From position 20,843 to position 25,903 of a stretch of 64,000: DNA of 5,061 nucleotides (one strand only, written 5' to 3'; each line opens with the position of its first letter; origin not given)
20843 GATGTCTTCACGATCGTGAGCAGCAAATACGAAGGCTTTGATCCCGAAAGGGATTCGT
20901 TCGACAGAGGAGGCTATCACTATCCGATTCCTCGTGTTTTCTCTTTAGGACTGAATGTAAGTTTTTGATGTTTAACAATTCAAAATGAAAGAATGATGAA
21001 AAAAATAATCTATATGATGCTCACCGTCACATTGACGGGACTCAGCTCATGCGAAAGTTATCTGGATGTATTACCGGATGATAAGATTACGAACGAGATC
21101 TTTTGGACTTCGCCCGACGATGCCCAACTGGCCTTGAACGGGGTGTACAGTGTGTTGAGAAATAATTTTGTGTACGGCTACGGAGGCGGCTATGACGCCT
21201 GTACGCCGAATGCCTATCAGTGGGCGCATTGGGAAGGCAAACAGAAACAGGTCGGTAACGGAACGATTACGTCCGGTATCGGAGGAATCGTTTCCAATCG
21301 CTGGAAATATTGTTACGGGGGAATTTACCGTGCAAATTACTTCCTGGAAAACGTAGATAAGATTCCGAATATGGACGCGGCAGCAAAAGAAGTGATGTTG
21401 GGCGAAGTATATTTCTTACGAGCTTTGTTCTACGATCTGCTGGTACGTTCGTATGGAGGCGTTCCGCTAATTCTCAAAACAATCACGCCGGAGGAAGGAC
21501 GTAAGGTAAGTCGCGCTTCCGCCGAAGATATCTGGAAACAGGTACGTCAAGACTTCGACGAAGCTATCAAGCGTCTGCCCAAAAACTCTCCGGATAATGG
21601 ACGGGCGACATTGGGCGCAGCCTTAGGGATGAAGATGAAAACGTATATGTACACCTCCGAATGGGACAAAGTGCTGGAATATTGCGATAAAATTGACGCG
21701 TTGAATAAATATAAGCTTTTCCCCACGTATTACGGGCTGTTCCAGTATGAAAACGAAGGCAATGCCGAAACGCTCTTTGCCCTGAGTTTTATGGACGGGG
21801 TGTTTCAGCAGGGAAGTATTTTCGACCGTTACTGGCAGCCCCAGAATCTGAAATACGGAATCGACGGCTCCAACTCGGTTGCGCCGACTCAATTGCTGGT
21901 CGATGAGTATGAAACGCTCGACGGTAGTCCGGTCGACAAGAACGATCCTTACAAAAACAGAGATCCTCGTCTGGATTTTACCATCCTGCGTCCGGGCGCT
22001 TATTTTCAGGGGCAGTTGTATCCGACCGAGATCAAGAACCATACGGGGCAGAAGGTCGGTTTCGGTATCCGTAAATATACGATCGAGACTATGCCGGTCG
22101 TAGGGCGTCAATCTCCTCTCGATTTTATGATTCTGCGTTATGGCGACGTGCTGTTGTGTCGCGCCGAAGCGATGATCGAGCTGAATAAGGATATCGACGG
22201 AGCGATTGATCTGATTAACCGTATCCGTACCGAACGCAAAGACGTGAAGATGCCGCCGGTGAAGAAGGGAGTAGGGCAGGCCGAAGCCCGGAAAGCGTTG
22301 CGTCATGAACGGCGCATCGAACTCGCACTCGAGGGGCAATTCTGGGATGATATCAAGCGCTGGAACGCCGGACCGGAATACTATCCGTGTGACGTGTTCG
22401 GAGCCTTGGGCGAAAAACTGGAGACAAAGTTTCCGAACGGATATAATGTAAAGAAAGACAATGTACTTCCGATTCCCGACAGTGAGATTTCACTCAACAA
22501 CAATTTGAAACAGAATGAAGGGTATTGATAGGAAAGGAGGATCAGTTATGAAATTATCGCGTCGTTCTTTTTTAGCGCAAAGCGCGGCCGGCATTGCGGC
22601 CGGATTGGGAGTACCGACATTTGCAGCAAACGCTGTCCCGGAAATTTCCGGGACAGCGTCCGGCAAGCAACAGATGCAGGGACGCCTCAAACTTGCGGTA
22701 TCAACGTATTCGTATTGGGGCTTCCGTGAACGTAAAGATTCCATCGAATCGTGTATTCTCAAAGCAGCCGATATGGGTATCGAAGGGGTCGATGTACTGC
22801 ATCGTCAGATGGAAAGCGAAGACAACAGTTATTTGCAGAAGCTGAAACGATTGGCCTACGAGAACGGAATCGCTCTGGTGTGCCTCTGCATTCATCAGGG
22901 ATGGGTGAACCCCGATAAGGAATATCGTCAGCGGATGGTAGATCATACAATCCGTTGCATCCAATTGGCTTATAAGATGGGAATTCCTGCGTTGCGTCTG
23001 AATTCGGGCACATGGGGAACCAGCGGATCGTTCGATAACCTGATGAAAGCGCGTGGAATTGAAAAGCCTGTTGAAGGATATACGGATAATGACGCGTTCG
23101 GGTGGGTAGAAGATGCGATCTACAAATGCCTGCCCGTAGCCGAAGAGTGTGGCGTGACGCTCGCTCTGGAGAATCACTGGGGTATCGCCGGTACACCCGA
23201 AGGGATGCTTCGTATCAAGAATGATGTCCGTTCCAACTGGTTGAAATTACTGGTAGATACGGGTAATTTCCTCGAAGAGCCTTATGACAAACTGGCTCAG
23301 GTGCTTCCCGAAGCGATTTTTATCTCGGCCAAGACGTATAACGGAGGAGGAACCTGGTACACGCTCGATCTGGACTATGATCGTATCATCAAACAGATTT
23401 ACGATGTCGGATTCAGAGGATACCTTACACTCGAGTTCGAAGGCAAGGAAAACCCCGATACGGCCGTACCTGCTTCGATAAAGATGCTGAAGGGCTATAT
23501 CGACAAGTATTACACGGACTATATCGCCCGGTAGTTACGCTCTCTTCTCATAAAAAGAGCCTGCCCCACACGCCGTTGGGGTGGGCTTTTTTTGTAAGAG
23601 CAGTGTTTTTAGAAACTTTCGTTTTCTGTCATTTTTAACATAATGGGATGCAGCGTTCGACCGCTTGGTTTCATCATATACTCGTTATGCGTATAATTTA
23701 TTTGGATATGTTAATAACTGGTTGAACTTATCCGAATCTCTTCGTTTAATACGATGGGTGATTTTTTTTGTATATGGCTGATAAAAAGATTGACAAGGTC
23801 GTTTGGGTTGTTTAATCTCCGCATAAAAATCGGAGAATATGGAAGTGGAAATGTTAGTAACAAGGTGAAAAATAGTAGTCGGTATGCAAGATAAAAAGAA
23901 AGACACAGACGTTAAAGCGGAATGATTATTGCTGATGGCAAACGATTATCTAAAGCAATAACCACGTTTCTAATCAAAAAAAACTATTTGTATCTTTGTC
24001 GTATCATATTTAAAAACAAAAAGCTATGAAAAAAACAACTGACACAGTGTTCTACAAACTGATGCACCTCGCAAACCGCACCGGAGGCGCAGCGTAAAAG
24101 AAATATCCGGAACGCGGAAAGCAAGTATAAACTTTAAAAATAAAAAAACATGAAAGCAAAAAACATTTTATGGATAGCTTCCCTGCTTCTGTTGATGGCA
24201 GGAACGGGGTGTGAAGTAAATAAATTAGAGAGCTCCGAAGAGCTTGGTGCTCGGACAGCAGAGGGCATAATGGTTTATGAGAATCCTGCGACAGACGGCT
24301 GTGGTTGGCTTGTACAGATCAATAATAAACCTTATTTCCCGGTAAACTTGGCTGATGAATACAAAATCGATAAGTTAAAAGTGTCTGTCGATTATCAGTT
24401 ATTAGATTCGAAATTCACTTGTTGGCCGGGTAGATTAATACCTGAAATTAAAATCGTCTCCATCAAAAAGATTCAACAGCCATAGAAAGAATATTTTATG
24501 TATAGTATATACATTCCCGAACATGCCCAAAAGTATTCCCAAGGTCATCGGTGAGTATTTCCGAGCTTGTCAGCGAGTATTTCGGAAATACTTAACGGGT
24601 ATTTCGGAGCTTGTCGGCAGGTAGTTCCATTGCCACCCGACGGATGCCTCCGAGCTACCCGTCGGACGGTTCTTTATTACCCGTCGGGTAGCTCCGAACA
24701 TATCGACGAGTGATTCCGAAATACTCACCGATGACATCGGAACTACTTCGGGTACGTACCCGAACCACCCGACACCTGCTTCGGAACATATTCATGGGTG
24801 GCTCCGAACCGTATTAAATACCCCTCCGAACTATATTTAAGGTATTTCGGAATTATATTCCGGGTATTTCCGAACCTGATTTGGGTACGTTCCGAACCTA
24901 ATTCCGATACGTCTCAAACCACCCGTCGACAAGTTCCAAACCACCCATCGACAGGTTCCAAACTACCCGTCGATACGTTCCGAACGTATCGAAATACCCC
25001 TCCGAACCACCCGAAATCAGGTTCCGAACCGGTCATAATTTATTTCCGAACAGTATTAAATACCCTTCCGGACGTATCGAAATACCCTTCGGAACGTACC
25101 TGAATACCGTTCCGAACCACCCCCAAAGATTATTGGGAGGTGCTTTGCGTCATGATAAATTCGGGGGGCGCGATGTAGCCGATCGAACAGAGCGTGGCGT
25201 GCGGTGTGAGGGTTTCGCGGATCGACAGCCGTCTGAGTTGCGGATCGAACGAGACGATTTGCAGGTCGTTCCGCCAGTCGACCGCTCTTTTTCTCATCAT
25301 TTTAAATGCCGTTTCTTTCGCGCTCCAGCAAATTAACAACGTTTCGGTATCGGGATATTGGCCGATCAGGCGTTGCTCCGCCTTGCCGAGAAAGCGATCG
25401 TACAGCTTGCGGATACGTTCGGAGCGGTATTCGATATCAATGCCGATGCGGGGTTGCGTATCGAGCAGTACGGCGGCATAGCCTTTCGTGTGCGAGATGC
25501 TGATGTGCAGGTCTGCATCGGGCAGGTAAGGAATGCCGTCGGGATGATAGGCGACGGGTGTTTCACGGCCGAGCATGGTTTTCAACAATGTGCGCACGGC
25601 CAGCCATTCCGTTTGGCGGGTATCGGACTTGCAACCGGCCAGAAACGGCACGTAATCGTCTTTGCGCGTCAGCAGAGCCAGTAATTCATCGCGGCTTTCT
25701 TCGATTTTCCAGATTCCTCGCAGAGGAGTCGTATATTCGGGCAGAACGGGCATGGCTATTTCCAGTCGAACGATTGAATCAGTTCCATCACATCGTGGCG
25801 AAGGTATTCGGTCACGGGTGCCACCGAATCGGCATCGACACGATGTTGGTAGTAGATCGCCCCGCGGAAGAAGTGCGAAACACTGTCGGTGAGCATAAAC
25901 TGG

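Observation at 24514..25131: Array A: 28 units on a rigid 22-bp period with a palindromic TTC-N-GAA(C) core, filling a convergent intergenic gap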

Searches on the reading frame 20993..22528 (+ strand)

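Call 90: search_protein_families(library=pfam, proteins=[window:20993-22528:+], max_evalue=0.00001)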
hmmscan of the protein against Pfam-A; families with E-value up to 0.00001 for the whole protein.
window:20993-22528:+ (511 aa): 2 families
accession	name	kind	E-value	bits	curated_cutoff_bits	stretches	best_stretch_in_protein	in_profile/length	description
PF07980.17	SusD_RagB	-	6.9e-42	144.5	23.1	1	259-511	2-297/297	SusD family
PF14322.12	SusD-like_3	-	1.1e-18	68.6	27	1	23-213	2-185/191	Starch-binding associating with outer membrane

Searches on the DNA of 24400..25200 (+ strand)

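Call 40: search_rna_families(source=window, start=24400, end=25200, threshold=evalue, max_evalue=1)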
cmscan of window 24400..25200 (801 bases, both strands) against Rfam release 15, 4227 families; matches with E-value up to 1: 2.
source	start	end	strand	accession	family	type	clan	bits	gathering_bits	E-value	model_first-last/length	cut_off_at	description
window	24553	24595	+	RF03217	mir-3167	Gene; miRNA;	-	20.8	86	0.61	1-59/59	no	mir-3167 microRNA precursor family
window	24532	24747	+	RF04128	MIR8562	Gene; miRNA;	-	20.2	211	0.31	1-242/242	no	MIR8562 microRNA precursor family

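Call 86: search_dna_similar(query=window:24514-25131:+, collection=plasmids, mode=distant, max_evalue=0.001, max_rows=15)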
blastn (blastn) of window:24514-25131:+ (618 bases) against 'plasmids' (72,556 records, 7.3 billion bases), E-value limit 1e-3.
No match.
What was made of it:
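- Closest known: Plasmid iteron and centromere arrays: R6K 22-bp iterons, F sopC, R1 and pSK41 parC. Different: No rep or par neighbour was found, and there is no match in 72,556 plasmids (call 86).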

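Call 87: search_dna_similar(query=window:24514-25131:+, collection=phages, mode=distant, max_evalue=0.001, max_rows=15)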
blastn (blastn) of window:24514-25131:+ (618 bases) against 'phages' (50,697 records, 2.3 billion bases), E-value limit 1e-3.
No match.
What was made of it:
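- On Plasmid iterons / partition centromere: No plasmid or phage match (calls 86, 87).
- Tried and rejected: Plasmid and phage BLAST gave no match (calls 86, 87).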

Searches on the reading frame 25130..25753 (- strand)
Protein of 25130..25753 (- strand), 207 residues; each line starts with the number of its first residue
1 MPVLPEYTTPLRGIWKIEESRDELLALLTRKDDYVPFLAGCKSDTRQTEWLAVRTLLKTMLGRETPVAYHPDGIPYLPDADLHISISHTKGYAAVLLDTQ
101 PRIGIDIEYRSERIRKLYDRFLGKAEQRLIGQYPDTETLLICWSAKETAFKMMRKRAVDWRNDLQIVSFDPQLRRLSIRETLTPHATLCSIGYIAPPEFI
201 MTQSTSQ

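Call 19: search_protein_families(library=pfam, proteins=[window:25130-25753:-])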
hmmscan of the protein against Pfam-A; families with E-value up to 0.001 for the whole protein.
window:25130-25753:- (207 aa): 2 families
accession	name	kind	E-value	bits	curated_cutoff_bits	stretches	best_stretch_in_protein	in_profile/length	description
PF01648.25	ACPS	-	9.9e-11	42.1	25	1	102-172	1-79/111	4'-phosphopantetheinyl transferase superfamily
PF17837.6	4PPT_N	-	3.8e-05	24.1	27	1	44-96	11-66/68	4'-phosphopantetheinyl transferase N-terminal domain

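Call 30: find_encoding_contigs(protein=window:25130-25753:-, flank=3000, max_places=10)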
Protein window:25130-25753:- (207 aa): 1 contig read that carries it; 1 place shown.
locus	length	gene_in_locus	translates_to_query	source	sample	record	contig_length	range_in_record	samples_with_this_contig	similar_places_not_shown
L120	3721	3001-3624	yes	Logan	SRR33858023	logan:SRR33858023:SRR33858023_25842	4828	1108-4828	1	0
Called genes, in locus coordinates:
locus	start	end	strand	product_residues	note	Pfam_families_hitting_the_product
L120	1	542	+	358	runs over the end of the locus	PF00730:HhH-GPD, PF00633:HHH, PF14815:NUDIX_4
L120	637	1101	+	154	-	PF00436:SSB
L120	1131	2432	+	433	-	PF01595:CNNM, PF00571:CBS (weak), PF03471:CorC_HlyC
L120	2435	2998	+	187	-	PF25593:GldD_lipo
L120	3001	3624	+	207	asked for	PF01648:ACPS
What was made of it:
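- Tried and rejected: The exact-protein look-up for the PPTase found one other contig, which breaks inside the array (call 30).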

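Call 48: find_homologous_proteins(query=window:25130-25753:-, max_evalue=1e-30)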
Query window:25130-25753:- (207 aa): 221 proteins with E <= 1e-30 among 388 candidates; the best 120 are listed.
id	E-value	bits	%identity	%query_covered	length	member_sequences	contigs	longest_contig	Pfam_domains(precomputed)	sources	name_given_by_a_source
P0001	1.7e-126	438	93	100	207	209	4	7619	PF01648.26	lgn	-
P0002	2.8e-117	408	87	100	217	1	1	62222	PF01648.26,PF17837.7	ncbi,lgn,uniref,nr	ncbi:4'-phosphopantetheinyl transferase superfamily protein [Tannerella sp.]|uniref:4'-phosphopantet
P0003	1.2e-83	298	67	99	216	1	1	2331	PF01648.26,PF17837.7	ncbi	-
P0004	1.6e-81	291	62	99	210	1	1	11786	PF01648.26,PF17837.7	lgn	-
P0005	2.6e-69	251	57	99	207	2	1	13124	PF01648.26,PF17837.7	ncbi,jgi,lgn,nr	ncbi:MAG: 4'-phosphopantetheinyl transferase superfamily protein [Tannerella sp.]|jgi:phosphopanteth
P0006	1.3e-67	246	56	98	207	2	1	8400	PF01648.26,PF17837.7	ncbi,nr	ncbi:MAG: 4'-phosphopantetheinyl transferase superfamily protein [Tannerella sp.]|nr:4'-phosphopante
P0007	3.7e-67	244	58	98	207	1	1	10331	PF01648.26,PF17837.7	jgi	jgi:phosphopantetheinyl transferase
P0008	1.6e-66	242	57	99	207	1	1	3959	PF01648.26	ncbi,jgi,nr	ncbi:MAG: 4'-phosphopantetheinyl transferase superfamily protein [Tannerella sp.]|jgi:phosphopanteth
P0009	3.4e-65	238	55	99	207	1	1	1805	PF01648.26,PF17837.7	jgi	jgi:phosphopantetheinyl transferase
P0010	1.7e-64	235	54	99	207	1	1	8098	PF01648.26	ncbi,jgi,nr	ncbi:MAG: 4'-phosphopantetheinyl transferase superfamily protein [Tannerella sp.]|jgi:phosphopanteth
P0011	2.5e-64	235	56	98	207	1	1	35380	PF01648.26,PF17837.7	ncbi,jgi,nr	ncbi:MAG: 4'-phosphopantetheinyl transferase superfamily protein [Tannerella sp.]|jgi:phosphopanteth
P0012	3.1e-64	235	52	99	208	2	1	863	PF01648.26,PF17837.7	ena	-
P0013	6.5e-64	233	52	99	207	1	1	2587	PF01648.26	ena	-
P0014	7.3e-64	233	51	98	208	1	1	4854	PF01648.26,PF17837.7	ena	-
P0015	1.4e-63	232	54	99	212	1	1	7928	PF01648.26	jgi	jgi:4'-phosphopantetheinyl transferase EntD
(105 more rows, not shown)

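Call 49: find_encoding_contigs(protein=P0001, flank=3000, max_places=6)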
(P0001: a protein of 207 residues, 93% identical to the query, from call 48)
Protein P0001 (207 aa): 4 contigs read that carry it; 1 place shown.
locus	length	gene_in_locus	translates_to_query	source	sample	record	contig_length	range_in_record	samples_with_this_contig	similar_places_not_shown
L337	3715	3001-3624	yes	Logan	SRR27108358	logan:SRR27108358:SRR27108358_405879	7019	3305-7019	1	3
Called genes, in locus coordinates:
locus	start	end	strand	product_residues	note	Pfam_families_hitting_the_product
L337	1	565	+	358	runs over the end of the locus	PF00730:HhH-GPD, PF00633:HHH (weak), PF14815:NUDIX_4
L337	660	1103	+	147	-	PF00436:SSB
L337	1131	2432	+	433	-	PF01595:CNNM, PF00571:CBS (weak), PF03471:CorC_HlyC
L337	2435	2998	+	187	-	PF25593:GldD_lipo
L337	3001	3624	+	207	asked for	PF01648:ACPS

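Call 50: find_encoding_contigs(protein=P0002, flank=3000, max_places=3)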
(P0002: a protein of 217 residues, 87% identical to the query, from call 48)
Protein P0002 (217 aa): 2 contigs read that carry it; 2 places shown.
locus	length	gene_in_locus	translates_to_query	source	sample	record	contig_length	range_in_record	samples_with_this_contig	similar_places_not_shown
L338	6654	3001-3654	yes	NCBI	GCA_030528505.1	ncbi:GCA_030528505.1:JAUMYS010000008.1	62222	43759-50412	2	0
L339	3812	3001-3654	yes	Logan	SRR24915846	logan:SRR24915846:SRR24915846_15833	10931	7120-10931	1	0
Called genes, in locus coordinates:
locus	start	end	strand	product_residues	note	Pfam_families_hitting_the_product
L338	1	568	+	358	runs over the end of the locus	PF00730:HhH-GPD, PF00633:HHH, PF14815:NUDIX_4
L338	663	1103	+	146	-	PF00436:SSB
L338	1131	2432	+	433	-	PF01595:CNNM, PF00571:CBS (weak), PF03471:CorC_HlyC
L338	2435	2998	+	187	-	PF25593:GldD_lipo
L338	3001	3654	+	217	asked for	PF17837:4PPT_N (faint), PF01648:ACPS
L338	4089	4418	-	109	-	-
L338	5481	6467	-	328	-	PF01261:AP_endonuc_2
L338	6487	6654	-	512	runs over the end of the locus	PF14322:SusD-like_3, PF07980:SusD_RagB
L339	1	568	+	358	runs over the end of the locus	PF00730:HhH-GPD, PF00633:HHH, PF14815:NUDIX_4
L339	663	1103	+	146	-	PF00436:SSB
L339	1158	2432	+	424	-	PF01595:CNNM, PF00571:CBS (weak), PF03471:CorC_HlyC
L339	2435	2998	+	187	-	PF25593:GldD_lipo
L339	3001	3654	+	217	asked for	PF17837:4PPT_N (faint), PF01648:ACPS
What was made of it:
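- Short-read contigs L120, L337 and L339 break 90-160 bp into the array (calls 30, 49, 50).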

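Call 51: find_encoding_contigs(protein=P0004, flank=3000, max_places=3)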
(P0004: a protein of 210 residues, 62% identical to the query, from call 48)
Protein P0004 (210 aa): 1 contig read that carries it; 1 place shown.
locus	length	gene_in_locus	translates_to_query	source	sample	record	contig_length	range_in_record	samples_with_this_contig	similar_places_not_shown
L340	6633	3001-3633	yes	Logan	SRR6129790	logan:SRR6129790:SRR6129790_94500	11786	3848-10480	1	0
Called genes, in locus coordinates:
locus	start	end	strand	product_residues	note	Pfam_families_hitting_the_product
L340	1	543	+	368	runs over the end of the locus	PF00730:HhH-GPD, PF00633:HHH (weak), PF14815:NUDIX_4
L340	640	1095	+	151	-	PF00436:SSB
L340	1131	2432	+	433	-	PF01595:CNNM, PF00571:CBS (faint), PF03471:CorC_HlyC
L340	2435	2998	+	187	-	PF25593:GldD_lipo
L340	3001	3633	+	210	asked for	PF17837:4PPT_N (weak), PF01648:ACPS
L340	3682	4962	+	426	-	PF01053:Cys_Met_Meta_PP, PF01041:DegT_DnrJ_EryC1 (weak)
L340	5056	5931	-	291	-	PF00520:Ion_trans, PF08016:PKD_channel (weak), PF07885:Ion_trans_2, PF13240:Zn_Ribbon_1 (weak), PF24460:DUF7575 (weak)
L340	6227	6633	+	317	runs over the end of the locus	PF00485:PRK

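Call 52: find_encoding_contigs(protein=P0005, flank=3000, max_places=3)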
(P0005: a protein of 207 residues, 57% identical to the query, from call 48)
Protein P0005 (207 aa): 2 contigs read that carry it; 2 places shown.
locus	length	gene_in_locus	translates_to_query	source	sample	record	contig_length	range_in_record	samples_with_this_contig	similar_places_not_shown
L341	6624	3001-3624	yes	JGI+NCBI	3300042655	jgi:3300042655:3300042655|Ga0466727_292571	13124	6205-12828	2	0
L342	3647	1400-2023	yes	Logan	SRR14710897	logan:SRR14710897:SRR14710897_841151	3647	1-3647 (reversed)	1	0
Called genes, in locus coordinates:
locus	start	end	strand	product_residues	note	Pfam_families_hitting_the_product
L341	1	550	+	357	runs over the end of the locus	PF00730:HhH-GPD, PF00633:HHH, PF14815:NUDIX_4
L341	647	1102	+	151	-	PF00436:SSB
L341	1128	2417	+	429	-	PF01595:CNNM, PF00571:CBS (weak), PF03471:CorC_HlyC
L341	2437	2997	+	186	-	PF25593:GldD_lipo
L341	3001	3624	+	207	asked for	PF17837:4PPT_N (weak), PF01648:ACPS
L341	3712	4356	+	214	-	PF00881:Nitroreductase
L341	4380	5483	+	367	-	PF00149:Metallophos, PF12850:Metallophos_2 (weak)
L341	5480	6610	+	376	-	PF00149:Metallophos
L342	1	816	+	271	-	?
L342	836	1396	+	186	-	PF25593:GldD_lipo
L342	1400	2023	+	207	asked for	PF17837:4PPT_N (weak), PF01648:ACPS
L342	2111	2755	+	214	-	PF00881:Nitroreductase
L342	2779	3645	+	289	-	?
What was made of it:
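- On MITE (generic): Array A is absent from distant Tannerella, but the neighbouring gene also differs there (calls 51, 52).
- Lineage restriction: orthologous PPTase loci at 62% and 57% protein identity have only 48 and 87 bp after the stop codon (calls 51, 52).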
